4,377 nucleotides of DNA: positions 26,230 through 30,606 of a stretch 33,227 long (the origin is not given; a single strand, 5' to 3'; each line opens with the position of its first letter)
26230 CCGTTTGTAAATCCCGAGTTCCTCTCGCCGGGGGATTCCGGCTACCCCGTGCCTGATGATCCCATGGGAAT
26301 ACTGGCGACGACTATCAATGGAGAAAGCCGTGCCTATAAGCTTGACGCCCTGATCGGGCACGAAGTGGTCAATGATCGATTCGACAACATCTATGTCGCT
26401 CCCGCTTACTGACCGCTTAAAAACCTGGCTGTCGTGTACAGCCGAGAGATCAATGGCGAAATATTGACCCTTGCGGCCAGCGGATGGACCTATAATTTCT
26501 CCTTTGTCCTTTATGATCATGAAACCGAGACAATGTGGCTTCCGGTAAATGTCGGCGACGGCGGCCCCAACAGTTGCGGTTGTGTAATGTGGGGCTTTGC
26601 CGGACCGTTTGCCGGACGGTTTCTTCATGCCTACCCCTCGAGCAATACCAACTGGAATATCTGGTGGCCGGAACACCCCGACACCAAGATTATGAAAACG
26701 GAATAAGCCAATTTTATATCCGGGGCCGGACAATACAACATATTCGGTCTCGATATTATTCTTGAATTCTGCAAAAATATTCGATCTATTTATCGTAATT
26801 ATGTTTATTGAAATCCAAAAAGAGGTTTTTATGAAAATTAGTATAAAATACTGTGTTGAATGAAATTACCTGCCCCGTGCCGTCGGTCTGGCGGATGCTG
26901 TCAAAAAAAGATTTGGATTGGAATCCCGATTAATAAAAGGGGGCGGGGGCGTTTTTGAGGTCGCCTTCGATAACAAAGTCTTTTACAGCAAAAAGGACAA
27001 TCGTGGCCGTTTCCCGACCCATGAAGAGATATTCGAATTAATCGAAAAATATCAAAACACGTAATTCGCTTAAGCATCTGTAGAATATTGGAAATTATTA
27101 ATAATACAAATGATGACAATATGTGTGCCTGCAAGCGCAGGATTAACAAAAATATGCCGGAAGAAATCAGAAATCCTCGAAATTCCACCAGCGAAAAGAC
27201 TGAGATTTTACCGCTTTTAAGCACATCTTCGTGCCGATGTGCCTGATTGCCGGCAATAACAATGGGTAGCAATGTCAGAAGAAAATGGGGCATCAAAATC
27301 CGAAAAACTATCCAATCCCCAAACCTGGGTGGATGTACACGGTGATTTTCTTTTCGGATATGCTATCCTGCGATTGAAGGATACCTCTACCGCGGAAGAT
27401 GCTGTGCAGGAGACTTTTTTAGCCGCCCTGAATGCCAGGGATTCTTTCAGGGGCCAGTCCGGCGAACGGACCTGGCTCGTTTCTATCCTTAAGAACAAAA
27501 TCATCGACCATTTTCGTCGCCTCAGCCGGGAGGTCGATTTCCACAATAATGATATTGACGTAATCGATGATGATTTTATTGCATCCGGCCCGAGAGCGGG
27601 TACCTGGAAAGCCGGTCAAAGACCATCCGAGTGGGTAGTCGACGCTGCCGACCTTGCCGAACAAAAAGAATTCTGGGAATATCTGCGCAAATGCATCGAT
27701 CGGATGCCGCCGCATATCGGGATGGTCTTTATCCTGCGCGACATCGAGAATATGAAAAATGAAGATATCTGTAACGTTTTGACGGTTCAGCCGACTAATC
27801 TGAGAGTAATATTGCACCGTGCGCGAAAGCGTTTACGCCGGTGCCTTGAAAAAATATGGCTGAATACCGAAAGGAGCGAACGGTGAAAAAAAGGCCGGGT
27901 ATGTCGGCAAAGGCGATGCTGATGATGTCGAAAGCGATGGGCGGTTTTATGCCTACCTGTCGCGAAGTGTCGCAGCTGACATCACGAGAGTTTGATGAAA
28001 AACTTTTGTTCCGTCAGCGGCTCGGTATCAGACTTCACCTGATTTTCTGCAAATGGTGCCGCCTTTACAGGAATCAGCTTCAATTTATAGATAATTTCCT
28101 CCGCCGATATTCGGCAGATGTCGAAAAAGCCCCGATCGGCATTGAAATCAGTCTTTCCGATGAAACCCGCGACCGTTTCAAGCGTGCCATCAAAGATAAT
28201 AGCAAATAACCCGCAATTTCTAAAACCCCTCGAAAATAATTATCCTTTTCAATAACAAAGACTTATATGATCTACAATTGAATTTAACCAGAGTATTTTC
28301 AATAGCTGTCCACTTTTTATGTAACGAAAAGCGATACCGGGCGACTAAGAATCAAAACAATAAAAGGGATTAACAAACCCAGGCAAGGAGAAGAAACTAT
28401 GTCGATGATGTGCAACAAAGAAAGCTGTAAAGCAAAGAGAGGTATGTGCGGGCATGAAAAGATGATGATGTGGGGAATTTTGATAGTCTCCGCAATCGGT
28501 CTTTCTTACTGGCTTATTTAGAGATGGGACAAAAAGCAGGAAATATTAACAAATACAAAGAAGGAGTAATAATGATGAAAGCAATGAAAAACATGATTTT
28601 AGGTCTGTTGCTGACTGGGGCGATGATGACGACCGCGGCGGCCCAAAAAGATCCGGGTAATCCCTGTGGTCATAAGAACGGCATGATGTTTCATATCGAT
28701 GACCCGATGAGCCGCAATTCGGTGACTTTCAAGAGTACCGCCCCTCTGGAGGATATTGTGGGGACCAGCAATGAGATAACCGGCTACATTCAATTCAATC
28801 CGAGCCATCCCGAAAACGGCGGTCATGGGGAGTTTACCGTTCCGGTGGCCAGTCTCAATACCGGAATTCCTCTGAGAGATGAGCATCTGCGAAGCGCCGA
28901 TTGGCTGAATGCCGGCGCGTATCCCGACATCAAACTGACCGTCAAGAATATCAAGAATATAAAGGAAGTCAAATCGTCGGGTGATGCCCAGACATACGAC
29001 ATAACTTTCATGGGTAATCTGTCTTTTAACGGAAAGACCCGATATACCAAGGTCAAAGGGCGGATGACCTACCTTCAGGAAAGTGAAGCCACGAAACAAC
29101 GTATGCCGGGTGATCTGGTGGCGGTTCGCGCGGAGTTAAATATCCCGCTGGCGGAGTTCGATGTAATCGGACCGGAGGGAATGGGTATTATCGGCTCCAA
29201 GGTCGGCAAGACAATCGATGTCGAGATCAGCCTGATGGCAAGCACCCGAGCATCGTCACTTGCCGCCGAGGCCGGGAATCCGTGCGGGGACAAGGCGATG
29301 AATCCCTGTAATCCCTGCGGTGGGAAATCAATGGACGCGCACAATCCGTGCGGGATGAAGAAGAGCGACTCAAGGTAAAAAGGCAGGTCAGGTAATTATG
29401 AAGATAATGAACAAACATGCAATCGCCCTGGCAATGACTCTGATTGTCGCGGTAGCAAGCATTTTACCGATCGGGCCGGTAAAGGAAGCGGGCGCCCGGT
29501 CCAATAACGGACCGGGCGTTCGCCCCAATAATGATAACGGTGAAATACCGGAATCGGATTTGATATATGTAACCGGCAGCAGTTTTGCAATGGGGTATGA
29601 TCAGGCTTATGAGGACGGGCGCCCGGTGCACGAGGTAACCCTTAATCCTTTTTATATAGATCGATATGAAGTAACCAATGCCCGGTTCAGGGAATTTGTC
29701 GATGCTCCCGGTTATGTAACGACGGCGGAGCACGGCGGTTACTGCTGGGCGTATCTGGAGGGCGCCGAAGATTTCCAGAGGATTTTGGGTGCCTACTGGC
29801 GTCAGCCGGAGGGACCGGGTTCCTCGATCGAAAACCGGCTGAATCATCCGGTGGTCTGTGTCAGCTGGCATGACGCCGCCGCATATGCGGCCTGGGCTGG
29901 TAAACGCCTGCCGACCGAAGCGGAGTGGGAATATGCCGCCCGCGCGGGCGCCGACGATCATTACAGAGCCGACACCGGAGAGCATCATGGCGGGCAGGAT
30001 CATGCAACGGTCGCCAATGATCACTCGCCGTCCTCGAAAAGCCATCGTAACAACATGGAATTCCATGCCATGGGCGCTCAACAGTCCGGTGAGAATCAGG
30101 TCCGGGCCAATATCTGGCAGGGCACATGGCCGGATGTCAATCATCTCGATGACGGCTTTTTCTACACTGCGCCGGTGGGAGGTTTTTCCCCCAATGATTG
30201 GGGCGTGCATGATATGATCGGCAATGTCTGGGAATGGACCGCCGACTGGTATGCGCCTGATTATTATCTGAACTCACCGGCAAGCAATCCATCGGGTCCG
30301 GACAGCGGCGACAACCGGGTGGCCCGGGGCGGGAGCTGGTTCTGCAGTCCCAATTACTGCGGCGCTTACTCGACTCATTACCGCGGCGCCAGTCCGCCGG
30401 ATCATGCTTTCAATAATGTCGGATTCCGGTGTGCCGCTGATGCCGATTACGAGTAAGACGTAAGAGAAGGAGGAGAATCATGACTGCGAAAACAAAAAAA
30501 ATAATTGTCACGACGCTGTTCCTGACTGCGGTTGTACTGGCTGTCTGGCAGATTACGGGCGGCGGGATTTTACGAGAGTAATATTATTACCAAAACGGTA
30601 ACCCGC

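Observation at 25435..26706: In-frame TGA at the position of the first Cys of the DUF3179 'YCPLC' motif: candidate new, exported selenoprotein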

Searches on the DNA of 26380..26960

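Call 44: search_rna_families(source=window, start=26380, end=26960, threshold=evalue, max_evalue=10)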
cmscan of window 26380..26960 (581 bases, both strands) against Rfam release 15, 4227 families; matches with E-value up to 10: 1.
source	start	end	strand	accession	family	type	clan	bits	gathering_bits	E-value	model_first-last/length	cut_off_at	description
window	26900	26956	+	RF01394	isrK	Gene; sRNA;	-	14.5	50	1.3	1-77/77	no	isrK Hfq binding RNA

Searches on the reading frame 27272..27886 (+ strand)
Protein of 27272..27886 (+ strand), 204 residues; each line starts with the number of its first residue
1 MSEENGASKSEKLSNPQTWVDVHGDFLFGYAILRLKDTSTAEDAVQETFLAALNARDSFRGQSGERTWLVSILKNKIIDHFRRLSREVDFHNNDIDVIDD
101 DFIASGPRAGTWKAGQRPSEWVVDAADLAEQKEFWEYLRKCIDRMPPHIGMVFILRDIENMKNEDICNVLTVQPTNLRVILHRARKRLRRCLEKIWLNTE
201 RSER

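Call 29: search_protein_families(library=pfam, max_evalue=0.00001, proteins=[window:27272-27886:+])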
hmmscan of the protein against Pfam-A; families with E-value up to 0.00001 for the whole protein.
window:27272-27886:+ (204 aa): 2 families
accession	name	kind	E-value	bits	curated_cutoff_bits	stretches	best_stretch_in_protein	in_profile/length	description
PF04542.20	Sigma70_r2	-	3.5e-16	59.2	24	1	21-86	3-70/71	Sigma-70 region 2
PF08281.18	Sigma70_r4_2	-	4.8e-09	36.2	25.7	1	136-188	2-54/54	Sigma-70, region 4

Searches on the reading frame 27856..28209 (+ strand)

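Call 63: search_protein_families(library=ncbifam, max_evalue=0.001, proteins=[window:27856-28209:+])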
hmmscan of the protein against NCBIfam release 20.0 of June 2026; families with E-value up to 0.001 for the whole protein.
window:27856-28209:+ (117 aa): 1 family
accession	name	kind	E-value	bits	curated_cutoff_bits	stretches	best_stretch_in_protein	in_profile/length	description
NF052368.1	antisigmaE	subfamily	7.2e-16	57.7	50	1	32-78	1-47/48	anti-sigma factor family protein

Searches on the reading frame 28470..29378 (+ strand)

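Call 29: search_protein_families(library=pfam, max_evalue=0.00001, proteins=[window:28470-29378:+])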
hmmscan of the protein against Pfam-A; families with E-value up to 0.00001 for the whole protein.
window:28470-29378:+ (302 aa): 1 family
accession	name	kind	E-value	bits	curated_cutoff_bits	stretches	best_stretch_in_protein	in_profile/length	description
PF04264.18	YceI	-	1.5e-22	81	23.7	1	81-255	6-148/150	YceI-like domain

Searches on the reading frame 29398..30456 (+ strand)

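Call 29: search_protein_families(library=pfam, max_evalue=0.00001, proteins=[window:29398-30456:+])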
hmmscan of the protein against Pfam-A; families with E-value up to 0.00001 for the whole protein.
window:29398-30456:+ (352 aa): 1 family
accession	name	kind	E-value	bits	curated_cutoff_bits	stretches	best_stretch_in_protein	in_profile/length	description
PF03781.23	FGE-sulfatase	-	1.5e-72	244.8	23.3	1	53-346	3-254/255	Sulfatase-modifying factor enzyme 1-like domain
